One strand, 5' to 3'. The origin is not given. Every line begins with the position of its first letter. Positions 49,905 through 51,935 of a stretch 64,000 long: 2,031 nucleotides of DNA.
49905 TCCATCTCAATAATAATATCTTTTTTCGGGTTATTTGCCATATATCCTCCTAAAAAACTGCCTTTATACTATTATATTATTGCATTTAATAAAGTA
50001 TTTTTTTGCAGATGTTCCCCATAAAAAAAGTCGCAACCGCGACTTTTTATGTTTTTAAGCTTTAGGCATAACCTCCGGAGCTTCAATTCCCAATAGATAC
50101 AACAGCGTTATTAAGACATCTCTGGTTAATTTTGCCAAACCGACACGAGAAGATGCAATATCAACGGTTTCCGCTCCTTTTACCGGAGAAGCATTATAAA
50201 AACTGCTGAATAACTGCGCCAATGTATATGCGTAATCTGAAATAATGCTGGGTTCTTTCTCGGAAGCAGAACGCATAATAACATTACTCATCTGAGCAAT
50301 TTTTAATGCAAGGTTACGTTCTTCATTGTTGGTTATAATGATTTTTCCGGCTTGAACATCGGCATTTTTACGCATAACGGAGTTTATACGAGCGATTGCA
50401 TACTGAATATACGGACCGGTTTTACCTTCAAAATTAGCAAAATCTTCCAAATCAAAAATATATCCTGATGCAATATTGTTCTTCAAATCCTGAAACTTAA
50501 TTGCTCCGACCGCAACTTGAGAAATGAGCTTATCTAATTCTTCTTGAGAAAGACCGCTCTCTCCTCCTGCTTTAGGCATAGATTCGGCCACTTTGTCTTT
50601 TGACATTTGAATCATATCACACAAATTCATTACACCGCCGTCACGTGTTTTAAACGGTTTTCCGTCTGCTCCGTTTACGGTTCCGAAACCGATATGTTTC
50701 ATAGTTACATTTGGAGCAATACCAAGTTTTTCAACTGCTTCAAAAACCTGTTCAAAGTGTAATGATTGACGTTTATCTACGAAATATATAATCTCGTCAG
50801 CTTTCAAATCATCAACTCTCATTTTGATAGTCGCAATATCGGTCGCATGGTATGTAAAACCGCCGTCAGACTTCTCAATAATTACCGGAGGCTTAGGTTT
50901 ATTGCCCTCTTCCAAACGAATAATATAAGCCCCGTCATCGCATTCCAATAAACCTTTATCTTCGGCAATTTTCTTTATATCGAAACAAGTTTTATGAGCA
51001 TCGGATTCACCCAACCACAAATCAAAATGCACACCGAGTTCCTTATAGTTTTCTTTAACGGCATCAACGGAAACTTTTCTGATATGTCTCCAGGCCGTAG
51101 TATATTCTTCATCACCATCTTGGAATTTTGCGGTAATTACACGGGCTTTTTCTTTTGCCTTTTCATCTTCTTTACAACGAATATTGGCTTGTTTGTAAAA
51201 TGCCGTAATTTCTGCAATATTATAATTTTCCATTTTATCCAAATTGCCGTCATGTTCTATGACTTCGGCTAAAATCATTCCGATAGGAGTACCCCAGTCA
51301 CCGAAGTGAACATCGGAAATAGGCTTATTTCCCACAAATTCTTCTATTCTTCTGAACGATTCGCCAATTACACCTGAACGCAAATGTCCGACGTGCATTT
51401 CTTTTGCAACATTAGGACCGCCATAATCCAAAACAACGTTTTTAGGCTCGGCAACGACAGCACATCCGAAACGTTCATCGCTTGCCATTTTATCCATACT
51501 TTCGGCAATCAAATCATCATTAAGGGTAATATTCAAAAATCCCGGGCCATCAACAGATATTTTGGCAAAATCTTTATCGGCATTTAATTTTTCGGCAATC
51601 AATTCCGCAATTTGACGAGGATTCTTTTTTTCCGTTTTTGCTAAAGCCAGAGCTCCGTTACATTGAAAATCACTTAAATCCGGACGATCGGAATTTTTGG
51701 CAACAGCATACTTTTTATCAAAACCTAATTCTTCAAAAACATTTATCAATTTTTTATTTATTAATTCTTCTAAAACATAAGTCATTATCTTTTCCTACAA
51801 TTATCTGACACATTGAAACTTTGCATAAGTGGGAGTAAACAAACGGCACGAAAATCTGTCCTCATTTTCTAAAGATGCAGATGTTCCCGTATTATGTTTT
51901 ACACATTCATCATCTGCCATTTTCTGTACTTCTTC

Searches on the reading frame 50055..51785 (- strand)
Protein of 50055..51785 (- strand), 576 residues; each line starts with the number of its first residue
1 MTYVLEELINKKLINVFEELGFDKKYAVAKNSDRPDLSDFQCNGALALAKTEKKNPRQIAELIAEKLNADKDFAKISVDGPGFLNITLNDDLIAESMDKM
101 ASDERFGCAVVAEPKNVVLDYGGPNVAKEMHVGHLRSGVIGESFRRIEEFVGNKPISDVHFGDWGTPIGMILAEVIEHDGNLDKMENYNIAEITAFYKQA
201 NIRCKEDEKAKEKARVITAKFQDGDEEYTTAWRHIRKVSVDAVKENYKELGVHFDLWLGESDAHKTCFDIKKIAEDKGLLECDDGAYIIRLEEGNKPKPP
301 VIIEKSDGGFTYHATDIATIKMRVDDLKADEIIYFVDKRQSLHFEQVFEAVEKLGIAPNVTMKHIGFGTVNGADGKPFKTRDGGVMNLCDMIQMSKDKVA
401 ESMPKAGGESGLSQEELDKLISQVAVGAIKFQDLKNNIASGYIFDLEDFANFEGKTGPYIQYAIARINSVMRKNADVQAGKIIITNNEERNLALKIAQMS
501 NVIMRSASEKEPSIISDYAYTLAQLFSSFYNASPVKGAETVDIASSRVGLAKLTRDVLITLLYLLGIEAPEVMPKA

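Call 20: search_protein_families(library=ncbifam, proteins=[window:50055-51785:-], max_evalue=1e-10)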
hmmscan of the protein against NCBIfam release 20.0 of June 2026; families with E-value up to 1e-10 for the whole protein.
window:50055-51785:- (576 aa): 4 families
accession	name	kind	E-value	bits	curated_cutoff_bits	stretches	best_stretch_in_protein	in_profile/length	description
TIGR00456.1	argS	equivalog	4.9e-133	444.5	261.65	1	7-573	3-569/569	arginine--tRNA ligase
NF002447.0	PRK01611.3-4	equivalog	1.7e-57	195.2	460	2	328-573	358-613/613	arginine--tRNA ligase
NF002446.0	PRK01611.3-3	equivalog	1.1e-54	185.9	399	2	205-573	255-636/636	arginine--tRNA ligase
NF045898.1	ArgS_rel_codon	equivalog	1.8e-21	77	340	1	32-154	35-149/327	ArgS-related anticodon-binding protein NrtL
